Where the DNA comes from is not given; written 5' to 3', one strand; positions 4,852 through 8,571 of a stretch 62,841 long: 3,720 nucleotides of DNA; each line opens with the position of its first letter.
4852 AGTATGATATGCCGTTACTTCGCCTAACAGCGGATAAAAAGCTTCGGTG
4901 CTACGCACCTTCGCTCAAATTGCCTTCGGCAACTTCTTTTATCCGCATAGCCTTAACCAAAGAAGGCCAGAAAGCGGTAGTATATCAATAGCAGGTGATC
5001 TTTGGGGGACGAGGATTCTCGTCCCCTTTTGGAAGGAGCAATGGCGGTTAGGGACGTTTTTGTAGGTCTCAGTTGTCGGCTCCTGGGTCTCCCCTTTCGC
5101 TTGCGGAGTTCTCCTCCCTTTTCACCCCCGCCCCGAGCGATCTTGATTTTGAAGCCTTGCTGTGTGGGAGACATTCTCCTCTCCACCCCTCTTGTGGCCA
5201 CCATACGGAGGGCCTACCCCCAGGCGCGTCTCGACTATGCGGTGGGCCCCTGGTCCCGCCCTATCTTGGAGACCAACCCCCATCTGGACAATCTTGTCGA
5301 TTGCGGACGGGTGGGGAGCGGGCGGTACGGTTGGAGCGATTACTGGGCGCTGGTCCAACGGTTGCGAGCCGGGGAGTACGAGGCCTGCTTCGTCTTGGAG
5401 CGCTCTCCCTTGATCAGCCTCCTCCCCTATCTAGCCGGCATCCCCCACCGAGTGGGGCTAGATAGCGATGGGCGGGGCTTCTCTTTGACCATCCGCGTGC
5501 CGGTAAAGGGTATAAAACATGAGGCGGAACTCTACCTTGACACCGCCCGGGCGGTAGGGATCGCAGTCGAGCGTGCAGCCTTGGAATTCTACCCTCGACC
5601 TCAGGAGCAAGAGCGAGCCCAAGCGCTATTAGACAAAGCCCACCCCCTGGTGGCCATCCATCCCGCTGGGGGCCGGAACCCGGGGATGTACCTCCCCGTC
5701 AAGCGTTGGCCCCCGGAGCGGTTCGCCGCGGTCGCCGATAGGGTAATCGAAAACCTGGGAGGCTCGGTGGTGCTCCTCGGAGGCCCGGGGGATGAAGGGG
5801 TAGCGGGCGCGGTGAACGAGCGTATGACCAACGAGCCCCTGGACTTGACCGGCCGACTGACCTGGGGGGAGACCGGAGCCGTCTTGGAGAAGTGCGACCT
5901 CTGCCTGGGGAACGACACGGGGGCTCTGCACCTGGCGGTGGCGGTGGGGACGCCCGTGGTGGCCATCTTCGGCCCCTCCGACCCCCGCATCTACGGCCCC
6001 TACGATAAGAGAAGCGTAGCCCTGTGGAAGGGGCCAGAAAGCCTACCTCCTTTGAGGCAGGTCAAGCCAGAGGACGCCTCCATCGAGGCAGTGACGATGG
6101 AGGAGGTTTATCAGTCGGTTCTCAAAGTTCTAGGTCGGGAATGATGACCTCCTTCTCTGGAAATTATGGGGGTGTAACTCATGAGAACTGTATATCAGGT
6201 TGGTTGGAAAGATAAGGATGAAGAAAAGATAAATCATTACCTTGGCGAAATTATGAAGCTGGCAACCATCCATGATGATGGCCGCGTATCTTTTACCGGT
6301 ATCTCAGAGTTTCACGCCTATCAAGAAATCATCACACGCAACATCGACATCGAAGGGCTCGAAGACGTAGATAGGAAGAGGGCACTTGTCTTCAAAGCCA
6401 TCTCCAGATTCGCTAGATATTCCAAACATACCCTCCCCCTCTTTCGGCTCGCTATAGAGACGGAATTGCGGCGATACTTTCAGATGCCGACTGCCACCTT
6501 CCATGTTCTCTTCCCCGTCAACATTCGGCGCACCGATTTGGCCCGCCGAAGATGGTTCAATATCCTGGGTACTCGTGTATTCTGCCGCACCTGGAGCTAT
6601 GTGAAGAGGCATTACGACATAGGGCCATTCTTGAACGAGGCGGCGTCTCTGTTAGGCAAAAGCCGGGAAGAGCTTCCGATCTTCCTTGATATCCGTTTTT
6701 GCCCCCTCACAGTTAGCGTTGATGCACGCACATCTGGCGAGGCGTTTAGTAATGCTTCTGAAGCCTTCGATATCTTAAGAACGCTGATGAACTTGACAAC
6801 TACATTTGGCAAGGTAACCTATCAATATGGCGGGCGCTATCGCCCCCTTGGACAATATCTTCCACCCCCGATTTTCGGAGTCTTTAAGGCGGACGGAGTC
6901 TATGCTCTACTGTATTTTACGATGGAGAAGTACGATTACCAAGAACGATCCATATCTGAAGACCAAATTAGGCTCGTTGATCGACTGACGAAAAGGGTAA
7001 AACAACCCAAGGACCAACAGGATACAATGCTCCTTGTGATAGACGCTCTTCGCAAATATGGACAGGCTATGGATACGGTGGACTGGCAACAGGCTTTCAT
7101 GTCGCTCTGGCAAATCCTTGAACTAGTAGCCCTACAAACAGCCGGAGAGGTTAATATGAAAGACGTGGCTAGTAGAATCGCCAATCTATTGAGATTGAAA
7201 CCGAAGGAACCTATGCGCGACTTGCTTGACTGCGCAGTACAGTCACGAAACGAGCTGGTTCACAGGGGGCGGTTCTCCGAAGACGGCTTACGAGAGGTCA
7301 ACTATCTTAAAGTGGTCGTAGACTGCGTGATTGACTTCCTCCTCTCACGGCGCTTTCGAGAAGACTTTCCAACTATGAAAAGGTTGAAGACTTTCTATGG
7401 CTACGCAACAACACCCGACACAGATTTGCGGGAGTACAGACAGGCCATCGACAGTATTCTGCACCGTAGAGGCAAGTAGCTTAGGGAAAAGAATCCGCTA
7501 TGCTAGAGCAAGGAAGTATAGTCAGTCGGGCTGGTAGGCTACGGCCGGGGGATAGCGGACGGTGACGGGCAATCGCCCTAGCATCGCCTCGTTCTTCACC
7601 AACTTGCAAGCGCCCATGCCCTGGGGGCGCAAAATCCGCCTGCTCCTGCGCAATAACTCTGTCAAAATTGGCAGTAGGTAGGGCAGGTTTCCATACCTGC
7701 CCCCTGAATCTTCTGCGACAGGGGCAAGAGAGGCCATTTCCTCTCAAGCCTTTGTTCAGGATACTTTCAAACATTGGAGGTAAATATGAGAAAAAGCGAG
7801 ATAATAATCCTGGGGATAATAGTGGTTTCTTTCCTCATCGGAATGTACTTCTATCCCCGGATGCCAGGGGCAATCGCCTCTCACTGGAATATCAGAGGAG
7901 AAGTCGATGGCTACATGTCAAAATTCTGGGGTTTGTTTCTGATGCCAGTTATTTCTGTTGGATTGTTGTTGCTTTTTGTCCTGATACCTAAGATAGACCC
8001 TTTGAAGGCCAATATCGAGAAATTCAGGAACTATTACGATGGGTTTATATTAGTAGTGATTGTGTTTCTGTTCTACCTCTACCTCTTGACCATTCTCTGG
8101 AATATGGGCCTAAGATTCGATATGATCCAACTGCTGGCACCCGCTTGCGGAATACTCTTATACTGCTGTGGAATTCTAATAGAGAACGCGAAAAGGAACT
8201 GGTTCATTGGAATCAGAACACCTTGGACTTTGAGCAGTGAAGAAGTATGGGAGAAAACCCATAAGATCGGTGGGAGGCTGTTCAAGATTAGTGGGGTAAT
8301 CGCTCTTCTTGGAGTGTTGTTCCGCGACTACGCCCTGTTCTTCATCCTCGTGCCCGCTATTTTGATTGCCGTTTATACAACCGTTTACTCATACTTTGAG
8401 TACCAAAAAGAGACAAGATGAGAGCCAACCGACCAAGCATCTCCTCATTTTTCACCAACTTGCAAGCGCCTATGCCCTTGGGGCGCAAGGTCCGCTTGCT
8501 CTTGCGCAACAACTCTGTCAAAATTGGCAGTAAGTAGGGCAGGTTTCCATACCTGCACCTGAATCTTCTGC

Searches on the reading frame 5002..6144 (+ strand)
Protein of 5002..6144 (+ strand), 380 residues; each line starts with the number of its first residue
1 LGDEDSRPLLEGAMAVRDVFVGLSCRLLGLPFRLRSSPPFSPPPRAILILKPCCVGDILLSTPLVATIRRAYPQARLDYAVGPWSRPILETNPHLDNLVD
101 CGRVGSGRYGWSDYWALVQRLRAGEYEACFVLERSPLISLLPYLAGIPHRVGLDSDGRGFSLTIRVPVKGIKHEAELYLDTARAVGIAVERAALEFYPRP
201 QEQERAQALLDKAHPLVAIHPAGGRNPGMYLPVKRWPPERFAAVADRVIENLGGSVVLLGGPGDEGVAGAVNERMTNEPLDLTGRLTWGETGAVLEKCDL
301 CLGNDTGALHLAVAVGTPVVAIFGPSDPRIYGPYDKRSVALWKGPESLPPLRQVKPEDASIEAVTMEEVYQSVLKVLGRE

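Call 57: search_protein_families(library=pfam, proteins=[window:5002-6144:+], max_evalue=0.001)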
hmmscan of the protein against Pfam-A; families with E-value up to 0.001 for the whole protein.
window:5002-6144:+ (380 aa): 1 family
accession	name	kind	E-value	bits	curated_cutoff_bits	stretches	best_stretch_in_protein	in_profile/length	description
PF01075.23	Glyco_transf_9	-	3.2e-35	122.1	22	1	115-356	2-242/247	Glycosyltransferase family 9 (heptosyltransferase)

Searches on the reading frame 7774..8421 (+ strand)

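Call 57: search_protein_families(library=pfam, proteins=[window:7774-8421:+], max_evalue=0.001)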
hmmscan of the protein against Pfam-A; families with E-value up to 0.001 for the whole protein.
window:7774-8421:+ (215 aa): 2 families
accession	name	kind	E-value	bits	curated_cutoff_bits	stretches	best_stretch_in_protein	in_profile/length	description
PF13630.11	SdpI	-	1.7e-20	73.4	28.2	1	140-206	3-71/71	SdpI/YfhL protein family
PF07853.16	DUF1648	-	1.7e-18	66.4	28.7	1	15-61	2-48/49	Domain of unknown function (DUF1648)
